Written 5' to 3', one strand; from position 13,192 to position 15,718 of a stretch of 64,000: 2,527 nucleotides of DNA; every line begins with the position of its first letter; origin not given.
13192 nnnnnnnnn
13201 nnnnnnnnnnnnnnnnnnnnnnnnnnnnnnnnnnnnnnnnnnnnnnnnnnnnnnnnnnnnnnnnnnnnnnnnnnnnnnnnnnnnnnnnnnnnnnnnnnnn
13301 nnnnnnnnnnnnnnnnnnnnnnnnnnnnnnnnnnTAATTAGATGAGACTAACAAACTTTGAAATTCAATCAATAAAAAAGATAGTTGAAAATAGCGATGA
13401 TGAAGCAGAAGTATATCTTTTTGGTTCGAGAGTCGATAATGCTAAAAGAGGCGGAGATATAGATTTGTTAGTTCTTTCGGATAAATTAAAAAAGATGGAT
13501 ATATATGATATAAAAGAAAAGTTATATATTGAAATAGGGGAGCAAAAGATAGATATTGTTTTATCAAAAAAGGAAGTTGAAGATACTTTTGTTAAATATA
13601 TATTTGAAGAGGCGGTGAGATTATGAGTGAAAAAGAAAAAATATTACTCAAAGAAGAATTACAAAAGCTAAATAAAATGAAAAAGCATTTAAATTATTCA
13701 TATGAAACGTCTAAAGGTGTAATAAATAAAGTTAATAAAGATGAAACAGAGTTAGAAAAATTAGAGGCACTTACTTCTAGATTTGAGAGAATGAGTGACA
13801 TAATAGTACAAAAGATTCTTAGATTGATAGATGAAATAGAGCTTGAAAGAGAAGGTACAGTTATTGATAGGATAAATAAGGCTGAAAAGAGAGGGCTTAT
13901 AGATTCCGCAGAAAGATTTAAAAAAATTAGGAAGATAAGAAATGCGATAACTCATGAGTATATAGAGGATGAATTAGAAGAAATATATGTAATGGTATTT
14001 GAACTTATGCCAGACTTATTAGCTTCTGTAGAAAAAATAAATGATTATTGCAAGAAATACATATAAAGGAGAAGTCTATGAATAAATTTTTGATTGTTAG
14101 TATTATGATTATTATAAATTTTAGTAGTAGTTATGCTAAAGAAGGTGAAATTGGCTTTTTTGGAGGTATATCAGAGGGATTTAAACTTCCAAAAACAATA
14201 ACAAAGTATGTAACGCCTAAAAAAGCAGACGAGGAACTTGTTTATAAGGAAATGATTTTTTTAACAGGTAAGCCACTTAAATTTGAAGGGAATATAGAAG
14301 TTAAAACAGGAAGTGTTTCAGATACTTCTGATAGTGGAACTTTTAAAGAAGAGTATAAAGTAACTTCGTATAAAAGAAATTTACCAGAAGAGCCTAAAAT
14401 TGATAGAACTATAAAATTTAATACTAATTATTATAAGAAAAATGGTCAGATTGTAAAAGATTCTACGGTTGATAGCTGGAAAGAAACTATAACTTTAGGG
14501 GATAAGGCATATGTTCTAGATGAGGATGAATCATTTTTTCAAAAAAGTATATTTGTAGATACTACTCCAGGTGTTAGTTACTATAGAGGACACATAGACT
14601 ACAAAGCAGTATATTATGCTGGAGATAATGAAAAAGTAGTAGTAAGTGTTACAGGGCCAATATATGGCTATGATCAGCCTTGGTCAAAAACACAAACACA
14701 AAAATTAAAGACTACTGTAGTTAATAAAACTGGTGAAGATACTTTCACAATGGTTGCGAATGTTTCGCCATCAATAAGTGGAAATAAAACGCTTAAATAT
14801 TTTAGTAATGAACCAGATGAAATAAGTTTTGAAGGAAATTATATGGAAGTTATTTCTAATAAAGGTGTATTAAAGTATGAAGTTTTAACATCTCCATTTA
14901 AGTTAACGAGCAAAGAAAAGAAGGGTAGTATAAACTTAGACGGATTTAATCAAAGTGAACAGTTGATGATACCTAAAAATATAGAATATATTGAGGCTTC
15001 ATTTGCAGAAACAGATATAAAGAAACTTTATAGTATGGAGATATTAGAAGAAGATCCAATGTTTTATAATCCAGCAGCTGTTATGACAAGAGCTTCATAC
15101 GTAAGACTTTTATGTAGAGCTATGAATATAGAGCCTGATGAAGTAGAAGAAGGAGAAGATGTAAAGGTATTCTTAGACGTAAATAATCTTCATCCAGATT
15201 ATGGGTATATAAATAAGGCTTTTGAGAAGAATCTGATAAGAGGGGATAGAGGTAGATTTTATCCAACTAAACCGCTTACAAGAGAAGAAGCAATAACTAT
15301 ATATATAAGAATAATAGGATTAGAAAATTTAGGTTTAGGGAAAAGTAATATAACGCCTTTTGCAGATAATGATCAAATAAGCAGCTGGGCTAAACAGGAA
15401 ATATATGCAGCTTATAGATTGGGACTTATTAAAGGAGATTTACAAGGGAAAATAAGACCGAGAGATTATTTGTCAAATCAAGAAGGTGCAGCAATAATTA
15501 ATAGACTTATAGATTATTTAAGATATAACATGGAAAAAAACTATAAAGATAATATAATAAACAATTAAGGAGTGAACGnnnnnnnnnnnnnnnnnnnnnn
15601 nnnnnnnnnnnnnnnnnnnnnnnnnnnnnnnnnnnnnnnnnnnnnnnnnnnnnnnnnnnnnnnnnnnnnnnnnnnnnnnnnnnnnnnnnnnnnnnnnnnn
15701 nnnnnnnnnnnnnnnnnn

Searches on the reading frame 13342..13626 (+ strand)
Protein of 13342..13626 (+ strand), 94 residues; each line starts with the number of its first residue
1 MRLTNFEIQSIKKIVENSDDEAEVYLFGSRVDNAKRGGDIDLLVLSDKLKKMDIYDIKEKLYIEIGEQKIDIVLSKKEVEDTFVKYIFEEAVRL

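Call 63: search_protein_families(library=pfam, proteins=[window:13342-13626:+], max_evalue=0.0001)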
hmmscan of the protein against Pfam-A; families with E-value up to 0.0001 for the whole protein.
window:13342-13626:+ (94 aa): 2 families
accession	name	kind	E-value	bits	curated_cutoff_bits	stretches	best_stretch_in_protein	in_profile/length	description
PF18765.7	Polbeta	-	1.5e-09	38.4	26.9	1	9-92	1-85/93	Polymerase beta, Nucleotidyltransferase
PF01909.29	NTP_transf_2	-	5.5e-08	33.5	21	1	9-92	2-91/93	Nucleotidyltransferase domain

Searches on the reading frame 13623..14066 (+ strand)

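Call 63: search_protein_families(library=pfam, proteins=[window:13623-14066:+], max_evalue=0.0001)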
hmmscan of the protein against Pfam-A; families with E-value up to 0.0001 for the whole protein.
window:13623-14066:+ (147 aa): 1 family
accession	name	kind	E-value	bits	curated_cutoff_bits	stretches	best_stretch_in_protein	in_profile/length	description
PF01934.22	HepT-like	-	3.8e-08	33.5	23.5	1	38-139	14-120/120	Ribonuclease HepT-like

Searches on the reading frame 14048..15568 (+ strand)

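Call 63: search_protein_families(library=pfam, proteins=[window:14048-15568:+], max_evalue=0.0001)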
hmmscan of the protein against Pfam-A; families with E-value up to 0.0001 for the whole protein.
window:14048-15568:+ (506 aa): 1 family
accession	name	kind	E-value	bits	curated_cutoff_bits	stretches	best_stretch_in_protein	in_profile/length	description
PF00395.25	SLH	-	5e-18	65.2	20.8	1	375-416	2-44/44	S-layer homology domain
